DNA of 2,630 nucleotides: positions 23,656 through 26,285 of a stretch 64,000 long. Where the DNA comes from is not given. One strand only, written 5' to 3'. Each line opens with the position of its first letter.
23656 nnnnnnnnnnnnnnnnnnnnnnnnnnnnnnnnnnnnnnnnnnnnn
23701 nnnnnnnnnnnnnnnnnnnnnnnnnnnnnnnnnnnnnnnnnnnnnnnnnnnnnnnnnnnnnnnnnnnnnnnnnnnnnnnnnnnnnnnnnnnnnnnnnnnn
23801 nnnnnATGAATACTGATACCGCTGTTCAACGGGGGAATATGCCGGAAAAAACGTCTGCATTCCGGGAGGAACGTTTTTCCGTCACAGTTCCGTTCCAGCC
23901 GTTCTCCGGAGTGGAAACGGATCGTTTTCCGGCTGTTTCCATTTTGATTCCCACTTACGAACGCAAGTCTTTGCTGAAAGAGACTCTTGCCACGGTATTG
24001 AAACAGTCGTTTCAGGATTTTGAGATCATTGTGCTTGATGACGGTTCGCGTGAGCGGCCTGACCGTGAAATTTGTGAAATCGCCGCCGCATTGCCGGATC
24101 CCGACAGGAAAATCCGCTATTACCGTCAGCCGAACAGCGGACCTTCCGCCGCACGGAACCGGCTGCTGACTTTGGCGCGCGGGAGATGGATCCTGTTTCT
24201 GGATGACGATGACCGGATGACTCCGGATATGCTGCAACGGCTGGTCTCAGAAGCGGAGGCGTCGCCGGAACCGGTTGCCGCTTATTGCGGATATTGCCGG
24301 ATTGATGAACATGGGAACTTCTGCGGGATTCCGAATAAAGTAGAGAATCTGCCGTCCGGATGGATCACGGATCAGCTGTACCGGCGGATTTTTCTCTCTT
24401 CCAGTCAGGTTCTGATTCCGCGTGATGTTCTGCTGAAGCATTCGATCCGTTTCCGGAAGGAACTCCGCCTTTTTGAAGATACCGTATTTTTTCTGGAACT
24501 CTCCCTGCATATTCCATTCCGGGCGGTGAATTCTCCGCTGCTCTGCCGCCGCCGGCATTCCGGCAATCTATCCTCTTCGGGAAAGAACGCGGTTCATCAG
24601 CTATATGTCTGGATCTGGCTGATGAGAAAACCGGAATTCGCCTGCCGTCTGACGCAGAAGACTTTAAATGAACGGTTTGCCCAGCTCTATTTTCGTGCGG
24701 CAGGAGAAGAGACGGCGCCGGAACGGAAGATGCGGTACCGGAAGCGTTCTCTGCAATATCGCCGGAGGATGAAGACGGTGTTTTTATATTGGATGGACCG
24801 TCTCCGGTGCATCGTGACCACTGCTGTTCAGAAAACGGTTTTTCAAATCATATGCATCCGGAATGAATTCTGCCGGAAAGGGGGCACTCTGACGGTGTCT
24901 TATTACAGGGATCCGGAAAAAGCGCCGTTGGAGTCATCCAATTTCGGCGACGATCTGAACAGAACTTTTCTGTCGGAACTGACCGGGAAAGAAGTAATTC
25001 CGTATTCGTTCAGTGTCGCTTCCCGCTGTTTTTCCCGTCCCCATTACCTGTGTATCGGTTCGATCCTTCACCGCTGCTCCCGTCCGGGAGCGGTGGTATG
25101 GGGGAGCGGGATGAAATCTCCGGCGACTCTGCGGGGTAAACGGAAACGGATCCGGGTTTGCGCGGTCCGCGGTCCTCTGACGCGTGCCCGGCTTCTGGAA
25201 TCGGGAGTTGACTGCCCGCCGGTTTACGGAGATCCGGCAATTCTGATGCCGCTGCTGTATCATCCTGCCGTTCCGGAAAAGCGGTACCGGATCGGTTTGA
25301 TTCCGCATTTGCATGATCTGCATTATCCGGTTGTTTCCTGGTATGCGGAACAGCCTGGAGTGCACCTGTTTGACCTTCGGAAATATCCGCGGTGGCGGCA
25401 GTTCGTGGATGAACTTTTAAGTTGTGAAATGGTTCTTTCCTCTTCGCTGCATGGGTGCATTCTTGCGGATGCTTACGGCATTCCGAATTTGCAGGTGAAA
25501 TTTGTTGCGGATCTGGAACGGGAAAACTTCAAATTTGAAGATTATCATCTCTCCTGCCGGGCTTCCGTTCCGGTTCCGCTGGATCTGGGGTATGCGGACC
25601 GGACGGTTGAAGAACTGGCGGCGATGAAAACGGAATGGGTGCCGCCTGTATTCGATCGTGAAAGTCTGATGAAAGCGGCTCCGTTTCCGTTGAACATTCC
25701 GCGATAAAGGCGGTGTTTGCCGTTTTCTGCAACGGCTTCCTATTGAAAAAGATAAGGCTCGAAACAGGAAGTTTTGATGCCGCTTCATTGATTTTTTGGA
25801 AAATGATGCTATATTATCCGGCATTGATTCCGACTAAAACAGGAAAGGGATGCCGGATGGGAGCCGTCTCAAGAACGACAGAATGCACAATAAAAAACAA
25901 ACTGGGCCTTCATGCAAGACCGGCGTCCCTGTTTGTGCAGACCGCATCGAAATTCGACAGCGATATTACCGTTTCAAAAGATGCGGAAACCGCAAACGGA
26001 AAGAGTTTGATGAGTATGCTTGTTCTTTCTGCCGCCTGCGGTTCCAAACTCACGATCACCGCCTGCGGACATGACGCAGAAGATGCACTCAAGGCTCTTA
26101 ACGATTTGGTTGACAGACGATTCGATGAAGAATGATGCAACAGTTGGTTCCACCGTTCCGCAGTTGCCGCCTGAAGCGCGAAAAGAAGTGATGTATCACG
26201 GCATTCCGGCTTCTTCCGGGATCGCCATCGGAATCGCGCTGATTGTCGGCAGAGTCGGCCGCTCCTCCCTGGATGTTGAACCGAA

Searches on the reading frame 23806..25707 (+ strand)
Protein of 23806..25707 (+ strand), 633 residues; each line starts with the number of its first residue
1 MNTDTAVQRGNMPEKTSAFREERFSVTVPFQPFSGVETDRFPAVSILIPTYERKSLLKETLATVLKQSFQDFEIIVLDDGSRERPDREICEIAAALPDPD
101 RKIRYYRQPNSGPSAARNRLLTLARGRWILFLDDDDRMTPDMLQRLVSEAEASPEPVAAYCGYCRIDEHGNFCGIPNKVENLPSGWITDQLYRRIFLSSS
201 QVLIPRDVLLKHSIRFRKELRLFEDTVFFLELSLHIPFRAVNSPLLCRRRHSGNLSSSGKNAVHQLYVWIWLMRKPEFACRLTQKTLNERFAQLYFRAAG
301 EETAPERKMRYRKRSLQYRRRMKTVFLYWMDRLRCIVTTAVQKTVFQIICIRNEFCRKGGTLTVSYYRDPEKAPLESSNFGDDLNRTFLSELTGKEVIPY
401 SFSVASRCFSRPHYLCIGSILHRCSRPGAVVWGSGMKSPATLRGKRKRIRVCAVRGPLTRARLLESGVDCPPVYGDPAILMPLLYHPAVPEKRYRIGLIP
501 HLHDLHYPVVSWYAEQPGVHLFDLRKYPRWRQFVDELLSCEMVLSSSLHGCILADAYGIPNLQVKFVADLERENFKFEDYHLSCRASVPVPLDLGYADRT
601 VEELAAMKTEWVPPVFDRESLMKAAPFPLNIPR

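Call 45: search_protein_families(library=pfam, proteins=[window:23806-25707:+])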
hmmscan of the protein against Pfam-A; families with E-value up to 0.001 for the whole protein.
window:23806-25707:+ (633 aa): 5 families
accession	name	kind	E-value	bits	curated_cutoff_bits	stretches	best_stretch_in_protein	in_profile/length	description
PF00535.33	Glycos_transf_2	-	4.1e-30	105.4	23.3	1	45-165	1-118/168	Glycosyl transferase family 2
PF13641.12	Glyco_tranf_2_3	-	7.5e-13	49.5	27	1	42-150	1-111/230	Glycosyltransferase like family 2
PF04230.19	PS_pyruv_trans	-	2.7e-11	44.4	25.3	1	427-561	93-273/280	Polysaccharide pyruvyl transferase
PF10111.15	Glyco_tranf_2_2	-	2.3e-10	40.9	27.3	1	45-256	1-223/276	Glycosyltransferase like family 2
PF13632.12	Glyco_trans_2_3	-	0.00096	19.4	27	0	128-254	1-128/198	Glycosyl transferase family group 2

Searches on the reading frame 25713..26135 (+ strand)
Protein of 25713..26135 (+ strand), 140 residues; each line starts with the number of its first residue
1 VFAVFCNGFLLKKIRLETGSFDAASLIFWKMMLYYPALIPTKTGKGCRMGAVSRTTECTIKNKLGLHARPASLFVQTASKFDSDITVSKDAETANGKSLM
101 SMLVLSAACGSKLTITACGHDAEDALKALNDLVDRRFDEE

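Call 45: search_protein_families(library=pfam, proteins=[window:25713-26135:+])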
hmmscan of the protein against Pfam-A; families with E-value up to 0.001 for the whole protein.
window:25713-26135:+ (140 aa): 1 family
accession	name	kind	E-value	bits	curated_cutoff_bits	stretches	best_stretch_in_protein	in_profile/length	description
PF00381.24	PTS-HPr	-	1.1e-29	102.7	23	1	56-134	3-80/81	PTS HPr component phosphorylation site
